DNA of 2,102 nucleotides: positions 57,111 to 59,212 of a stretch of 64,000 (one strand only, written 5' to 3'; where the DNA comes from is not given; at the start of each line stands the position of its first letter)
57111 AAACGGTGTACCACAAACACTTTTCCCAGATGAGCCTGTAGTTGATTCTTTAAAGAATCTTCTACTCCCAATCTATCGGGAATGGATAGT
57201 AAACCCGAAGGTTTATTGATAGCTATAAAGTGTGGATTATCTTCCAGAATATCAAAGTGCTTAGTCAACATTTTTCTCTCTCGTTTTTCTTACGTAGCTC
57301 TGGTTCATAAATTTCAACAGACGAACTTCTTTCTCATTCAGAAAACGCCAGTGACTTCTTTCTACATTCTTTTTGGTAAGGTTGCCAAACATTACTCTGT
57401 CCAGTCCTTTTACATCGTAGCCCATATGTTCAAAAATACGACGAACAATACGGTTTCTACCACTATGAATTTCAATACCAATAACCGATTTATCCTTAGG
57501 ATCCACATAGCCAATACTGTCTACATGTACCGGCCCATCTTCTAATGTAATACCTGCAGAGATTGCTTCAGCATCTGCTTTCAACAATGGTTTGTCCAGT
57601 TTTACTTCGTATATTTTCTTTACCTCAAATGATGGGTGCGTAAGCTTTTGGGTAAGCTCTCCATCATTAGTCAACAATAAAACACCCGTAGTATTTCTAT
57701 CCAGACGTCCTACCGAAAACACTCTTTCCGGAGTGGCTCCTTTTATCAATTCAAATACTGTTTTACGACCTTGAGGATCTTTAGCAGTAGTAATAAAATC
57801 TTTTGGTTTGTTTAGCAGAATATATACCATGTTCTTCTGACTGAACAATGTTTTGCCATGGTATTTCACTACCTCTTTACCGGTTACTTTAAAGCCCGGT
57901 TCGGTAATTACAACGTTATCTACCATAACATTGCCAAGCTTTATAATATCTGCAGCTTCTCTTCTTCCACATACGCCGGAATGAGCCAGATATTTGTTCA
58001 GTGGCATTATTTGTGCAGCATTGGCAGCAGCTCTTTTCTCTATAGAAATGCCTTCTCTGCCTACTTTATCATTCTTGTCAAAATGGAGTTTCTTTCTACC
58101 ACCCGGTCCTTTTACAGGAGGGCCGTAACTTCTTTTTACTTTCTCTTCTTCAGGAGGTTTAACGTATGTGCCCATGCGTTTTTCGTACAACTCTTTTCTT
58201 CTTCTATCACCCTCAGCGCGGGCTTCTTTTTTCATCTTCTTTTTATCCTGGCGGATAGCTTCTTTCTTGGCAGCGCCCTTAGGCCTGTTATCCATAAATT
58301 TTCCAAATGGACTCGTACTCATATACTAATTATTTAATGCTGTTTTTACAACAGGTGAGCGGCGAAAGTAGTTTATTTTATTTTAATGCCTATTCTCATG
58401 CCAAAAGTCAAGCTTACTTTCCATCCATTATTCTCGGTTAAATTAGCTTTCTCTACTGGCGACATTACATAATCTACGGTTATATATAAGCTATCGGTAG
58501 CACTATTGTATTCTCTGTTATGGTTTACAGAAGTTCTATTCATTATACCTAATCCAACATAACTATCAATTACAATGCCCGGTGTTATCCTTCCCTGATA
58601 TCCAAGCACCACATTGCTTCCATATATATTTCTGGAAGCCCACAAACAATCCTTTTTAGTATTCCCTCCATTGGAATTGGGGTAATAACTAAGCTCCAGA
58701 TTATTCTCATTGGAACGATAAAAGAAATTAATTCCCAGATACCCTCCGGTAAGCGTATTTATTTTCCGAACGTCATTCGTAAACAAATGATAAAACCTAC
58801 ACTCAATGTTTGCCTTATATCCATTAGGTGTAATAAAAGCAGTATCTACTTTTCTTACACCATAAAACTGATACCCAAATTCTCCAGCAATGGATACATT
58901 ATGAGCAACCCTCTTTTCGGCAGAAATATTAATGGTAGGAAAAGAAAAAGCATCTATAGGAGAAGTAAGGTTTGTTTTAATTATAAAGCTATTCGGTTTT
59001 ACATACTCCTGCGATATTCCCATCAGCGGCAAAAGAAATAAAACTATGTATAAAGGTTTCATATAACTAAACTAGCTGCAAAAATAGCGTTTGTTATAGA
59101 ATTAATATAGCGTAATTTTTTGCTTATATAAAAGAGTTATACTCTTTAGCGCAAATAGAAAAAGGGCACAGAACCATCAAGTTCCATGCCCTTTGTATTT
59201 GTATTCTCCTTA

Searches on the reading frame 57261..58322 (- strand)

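Call 60: search_protein_families(library=pfam, proteins=[window:57261-58322:-], max_evalue=0.0001)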
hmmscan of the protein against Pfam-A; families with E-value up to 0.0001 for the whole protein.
window:57261-58322:- (353 aa): 2 families
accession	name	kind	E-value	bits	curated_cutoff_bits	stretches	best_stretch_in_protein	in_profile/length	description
PF00849.27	PseudoU_synth_2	-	1.1e-21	78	26.8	1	167-299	2-152/152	RNA pseudouridylate synthase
PF01479.30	S4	-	3.1e-10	40.1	22.8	1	106-152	1-48/48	S4 domain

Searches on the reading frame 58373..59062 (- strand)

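Call 60: search_protein_families(library=pfam, proteins=[window:58373-59062:-], max_evalue=0.0001)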
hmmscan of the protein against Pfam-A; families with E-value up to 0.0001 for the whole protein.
window:58373-59062:- (229 aa): 1 family
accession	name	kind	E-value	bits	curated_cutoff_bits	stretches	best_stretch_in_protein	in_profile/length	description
PF12099.14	DUF3575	-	7.3e-05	22.6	21.1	1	13-179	7-145/177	Protein of unknown function (DUF3575)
